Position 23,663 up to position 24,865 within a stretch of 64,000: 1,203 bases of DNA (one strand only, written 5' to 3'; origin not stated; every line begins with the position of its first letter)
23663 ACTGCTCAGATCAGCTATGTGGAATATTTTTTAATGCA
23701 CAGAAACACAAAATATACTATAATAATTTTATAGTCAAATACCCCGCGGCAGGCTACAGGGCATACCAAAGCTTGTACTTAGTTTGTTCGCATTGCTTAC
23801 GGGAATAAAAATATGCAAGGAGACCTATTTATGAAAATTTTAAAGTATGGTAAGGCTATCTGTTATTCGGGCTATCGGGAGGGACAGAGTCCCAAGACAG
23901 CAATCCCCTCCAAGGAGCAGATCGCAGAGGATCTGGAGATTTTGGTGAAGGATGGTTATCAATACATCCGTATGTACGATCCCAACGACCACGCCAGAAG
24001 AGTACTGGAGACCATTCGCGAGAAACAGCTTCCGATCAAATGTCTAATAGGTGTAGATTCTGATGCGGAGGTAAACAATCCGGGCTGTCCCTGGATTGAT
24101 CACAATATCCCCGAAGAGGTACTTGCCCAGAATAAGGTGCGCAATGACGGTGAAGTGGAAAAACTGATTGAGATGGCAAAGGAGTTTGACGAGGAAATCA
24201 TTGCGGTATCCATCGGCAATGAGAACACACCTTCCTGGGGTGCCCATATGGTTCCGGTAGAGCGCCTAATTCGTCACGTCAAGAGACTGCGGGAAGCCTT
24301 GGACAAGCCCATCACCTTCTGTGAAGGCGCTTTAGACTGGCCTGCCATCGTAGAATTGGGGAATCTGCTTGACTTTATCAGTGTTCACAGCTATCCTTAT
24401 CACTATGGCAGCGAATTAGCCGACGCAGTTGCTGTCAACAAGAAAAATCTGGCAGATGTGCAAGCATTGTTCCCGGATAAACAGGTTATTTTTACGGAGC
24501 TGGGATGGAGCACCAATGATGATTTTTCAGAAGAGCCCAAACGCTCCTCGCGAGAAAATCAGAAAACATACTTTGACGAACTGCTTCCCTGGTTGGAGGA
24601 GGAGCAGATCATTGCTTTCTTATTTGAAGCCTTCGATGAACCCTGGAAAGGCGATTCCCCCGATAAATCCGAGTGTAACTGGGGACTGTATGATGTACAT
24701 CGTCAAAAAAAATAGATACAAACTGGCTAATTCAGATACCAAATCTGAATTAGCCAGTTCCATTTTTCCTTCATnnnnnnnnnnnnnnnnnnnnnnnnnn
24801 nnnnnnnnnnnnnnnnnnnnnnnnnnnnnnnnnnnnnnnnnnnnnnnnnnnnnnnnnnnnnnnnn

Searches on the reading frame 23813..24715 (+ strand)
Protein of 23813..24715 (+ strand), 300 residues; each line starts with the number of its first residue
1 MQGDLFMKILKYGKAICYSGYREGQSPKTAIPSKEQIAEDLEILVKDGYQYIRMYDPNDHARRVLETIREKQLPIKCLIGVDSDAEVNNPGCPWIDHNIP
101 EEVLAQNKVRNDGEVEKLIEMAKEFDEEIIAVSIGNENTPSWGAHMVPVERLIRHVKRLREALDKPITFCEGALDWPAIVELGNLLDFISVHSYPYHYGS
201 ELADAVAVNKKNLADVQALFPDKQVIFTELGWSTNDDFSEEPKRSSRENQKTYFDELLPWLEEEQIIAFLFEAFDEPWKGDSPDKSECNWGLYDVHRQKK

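Call 7: search_protein_families(library=pfam, proteins=[window:23813-24715:+], max_evalue=0.001)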
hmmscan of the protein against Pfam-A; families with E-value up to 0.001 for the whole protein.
window:23813-24715:+ (300 aa): 2 families
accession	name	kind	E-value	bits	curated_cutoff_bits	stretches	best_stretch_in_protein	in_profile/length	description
PF00332.24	Glyco_hydro_17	-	0.00017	21.8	28.2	1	224-298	225-299/306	Glycosyl hydrolases family 17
PF11790.14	Glyco_hydro_cc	-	0.00017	21.7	21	1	186-267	136-202/237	Glycosyl hydrolase catalytic core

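Call 23: search_protein_families(library=ncbifam, proteins=[window:23813-24715:+], max_evalue=0.001)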
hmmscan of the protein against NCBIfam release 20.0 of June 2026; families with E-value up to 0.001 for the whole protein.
window:23813-24715:+ (300 aa): 0 families

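Call 59: search_solved_structures(query=window:23813-24712:+, max_evalue=0.01, show_alignments=1)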
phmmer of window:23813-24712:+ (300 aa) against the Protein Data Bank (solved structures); distinct sequences matched with E-value up to 0.01: 4.
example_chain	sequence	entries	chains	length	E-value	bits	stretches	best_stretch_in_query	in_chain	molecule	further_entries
6fcg_A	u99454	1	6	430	1.1e-16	64.3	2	14-197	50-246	Glycoside hydrolase, GH17 family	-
4wtp_A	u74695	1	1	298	8.8e-06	28.5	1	168-281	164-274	beta-1,3-glucanosyltransferase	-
4wtr_A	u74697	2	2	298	6e-05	25.7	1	168-281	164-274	beta-1,3-glucanosyltransferase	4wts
4jkk_A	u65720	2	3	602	0.0046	19.5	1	104-234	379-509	Beta-glucuronidase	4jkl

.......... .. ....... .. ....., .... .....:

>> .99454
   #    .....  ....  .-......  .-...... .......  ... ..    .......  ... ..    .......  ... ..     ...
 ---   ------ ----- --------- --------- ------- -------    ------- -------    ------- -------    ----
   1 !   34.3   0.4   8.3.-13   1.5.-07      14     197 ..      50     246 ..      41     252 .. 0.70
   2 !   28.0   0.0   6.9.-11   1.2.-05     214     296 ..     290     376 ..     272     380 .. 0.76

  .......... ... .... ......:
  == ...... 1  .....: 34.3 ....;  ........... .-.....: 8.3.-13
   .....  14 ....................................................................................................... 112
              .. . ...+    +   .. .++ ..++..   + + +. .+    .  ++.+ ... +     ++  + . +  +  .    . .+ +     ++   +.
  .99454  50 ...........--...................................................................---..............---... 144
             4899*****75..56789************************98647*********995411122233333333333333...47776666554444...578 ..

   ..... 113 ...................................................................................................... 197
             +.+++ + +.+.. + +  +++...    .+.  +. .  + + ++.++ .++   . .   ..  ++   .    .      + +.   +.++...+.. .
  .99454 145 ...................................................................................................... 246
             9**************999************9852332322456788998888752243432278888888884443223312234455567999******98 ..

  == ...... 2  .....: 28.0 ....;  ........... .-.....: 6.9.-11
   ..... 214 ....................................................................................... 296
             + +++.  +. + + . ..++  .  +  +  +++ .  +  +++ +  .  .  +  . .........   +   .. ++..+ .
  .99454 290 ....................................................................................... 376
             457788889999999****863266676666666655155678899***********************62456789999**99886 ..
